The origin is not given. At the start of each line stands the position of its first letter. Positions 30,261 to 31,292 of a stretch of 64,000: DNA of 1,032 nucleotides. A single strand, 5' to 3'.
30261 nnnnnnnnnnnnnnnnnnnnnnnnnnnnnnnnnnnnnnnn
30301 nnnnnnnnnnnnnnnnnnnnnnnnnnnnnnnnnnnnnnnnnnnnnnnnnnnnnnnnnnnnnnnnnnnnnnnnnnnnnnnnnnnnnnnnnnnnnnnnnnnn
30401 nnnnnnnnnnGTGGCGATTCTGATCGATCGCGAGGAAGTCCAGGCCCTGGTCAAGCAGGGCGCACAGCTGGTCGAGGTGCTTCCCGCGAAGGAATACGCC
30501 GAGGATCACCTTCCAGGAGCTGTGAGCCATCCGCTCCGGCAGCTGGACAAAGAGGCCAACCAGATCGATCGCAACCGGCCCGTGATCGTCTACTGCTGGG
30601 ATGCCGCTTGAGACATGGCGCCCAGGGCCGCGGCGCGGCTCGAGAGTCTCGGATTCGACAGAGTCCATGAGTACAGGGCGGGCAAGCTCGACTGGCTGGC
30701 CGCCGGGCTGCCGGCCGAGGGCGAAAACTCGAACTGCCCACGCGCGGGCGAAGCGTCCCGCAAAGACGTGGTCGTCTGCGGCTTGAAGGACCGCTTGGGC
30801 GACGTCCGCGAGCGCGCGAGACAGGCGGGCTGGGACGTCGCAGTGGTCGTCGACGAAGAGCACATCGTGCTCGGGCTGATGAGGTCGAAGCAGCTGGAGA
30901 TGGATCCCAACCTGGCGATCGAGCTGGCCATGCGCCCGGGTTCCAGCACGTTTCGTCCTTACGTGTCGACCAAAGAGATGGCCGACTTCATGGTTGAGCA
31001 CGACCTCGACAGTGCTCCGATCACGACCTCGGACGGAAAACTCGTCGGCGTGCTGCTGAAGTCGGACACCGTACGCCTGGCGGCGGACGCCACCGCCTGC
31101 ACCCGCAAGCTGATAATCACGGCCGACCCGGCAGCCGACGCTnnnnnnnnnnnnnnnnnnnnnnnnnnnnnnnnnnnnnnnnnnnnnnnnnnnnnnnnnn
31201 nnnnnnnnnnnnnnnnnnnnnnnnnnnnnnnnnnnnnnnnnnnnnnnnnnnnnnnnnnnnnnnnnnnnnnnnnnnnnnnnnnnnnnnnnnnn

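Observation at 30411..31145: Rhodanese-CBS fusion protein with UGA in the active-site loop (C-x4-U)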

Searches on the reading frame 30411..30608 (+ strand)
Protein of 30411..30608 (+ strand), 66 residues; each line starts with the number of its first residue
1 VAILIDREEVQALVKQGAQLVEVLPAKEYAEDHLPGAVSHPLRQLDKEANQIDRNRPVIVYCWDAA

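Call 6: search_protein_families(library=pfam, proteins=[window:30411-30608:+], max_evalue=0.1)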
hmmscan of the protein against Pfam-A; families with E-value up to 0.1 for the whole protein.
seq(66 aa): 1 family
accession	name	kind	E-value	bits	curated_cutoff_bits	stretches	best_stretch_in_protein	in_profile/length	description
PF00581.25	Rhodanese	-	5.7e-09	36.8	22.2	1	7-64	2-70/102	Rhodanese-like domain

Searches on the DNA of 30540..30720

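Call 76: search_rna_families(source=window, start=30540, end=30720, threshold=evalue, max_evalue=10)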
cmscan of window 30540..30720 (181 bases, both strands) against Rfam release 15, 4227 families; matches with E-value up to 10: 3.
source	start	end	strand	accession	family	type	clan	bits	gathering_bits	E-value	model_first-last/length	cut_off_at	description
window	30624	30648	+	RF01541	TB11Cs4H3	Gene; snRNA; snoRNA; HACA-box;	-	15.7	40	1.1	1-74/74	no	Trypanosomatid snoRNA TB11Cs4H3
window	30564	30587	+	RF02292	TtnuCD16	Gene; snRNA; snoRNA; CD-box;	-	11.3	75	5.3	35-58/58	no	Tetrahymena snoRNA TtnuCD16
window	30646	30720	+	RF02690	BTH_s1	Gene; sRNA;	-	9.7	74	3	1-74/205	3'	Burkholderia sRNA 1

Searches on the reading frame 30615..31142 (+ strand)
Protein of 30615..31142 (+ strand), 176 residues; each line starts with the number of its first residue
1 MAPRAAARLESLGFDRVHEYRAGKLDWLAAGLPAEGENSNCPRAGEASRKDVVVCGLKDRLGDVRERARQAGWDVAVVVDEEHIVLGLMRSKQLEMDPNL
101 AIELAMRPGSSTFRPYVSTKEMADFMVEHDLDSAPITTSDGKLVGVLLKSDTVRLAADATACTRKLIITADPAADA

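Call 6: search_protein_families(library=pfam, proteins=[window:30615-31142:+], max_evalue=0.1)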
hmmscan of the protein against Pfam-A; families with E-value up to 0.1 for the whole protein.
seq(176 aa): 1 family
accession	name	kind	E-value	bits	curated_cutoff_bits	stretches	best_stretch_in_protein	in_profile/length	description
PF00571.33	CBS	-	1.3e-08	35.5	24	1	106-154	5-53/57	CBS domain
